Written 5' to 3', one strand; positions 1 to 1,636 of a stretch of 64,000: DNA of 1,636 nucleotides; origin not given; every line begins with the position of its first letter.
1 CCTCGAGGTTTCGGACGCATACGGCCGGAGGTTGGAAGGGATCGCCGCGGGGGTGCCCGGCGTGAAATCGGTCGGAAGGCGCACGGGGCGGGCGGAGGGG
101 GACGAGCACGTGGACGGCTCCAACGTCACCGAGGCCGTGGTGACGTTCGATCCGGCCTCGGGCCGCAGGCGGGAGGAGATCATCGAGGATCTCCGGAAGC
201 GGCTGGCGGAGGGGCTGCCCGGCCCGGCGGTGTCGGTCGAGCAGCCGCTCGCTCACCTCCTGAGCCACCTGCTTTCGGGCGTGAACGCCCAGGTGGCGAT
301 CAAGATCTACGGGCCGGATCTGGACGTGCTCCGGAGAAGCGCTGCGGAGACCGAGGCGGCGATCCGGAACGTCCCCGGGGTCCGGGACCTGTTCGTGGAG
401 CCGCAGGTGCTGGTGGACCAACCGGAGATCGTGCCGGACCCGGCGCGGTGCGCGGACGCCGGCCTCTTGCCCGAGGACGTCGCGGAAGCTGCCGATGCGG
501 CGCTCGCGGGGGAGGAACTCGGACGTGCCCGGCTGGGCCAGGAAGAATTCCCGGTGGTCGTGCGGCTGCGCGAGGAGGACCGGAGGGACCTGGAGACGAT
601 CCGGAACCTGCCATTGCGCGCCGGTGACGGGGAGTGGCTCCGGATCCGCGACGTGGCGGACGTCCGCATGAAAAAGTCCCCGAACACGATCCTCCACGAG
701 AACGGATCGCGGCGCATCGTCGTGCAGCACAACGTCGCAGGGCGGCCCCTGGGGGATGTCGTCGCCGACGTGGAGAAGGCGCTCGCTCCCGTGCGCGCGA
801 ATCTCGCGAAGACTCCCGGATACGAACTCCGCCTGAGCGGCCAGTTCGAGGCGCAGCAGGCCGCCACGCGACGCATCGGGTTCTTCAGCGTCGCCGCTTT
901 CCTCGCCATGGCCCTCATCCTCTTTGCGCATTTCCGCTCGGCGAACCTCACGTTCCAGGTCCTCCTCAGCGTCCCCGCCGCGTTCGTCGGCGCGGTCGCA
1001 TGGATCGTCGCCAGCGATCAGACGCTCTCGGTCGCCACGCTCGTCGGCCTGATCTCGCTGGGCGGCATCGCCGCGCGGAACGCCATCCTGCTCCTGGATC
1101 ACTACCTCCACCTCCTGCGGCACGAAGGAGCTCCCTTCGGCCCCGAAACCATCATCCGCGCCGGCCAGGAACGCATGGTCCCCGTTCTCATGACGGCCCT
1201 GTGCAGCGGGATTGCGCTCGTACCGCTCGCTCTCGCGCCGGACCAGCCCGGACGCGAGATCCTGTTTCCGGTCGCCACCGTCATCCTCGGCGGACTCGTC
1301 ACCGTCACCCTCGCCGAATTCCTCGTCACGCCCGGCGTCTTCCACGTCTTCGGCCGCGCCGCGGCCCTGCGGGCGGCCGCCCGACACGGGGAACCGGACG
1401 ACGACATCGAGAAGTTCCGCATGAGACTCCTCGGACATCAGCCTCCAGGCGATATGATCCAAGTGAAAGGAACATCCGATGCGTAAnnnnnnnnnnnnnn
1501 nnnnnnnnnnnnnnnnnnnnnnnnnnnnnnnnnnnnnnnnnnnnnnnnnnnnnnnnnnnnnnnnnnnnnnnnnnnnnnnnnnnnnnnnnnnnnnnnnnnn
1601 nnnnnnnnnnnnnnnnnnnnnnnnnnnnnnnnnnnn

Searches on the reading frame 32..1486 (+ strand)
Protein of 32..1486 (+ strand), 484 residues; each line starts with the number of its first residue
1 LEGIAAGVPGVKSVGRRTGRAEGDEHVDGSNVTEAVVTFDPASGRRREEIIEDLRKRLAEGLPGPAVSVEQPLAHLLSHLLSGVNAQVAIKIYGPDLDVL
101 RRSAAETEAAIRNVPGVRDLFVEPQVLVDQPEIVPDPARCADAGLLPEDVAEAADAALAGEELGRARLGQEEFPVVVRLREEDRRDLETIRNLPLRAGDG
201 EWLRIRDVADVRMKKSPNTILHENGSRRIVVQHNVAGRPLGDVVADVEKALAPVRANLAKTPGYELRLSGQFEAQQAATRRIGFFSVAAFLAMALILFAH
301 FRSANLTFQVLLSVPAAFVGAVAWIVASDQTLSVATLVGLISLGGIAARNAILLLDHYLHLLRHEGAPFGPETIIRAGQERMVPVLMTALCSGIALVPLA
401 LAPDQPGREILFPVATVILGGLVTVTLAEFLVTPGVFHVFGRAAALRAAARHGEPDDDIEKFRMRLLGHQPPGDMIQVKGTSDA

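Call 96: search_protein_families(library=pfam, proteins=[window:32-1486:+], max_evalue=0.001)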
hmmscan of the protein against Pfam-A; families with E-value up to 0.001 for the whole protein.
window:32-1486:+ (484 aa): 1 family
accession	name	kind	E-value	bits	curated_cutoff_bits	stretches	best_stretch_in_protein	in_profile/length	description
PF00873.25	ACR_tran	-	2.2e-78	264.5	28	1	7-440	589-1020/1021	AcrB/AcrD/AcrF family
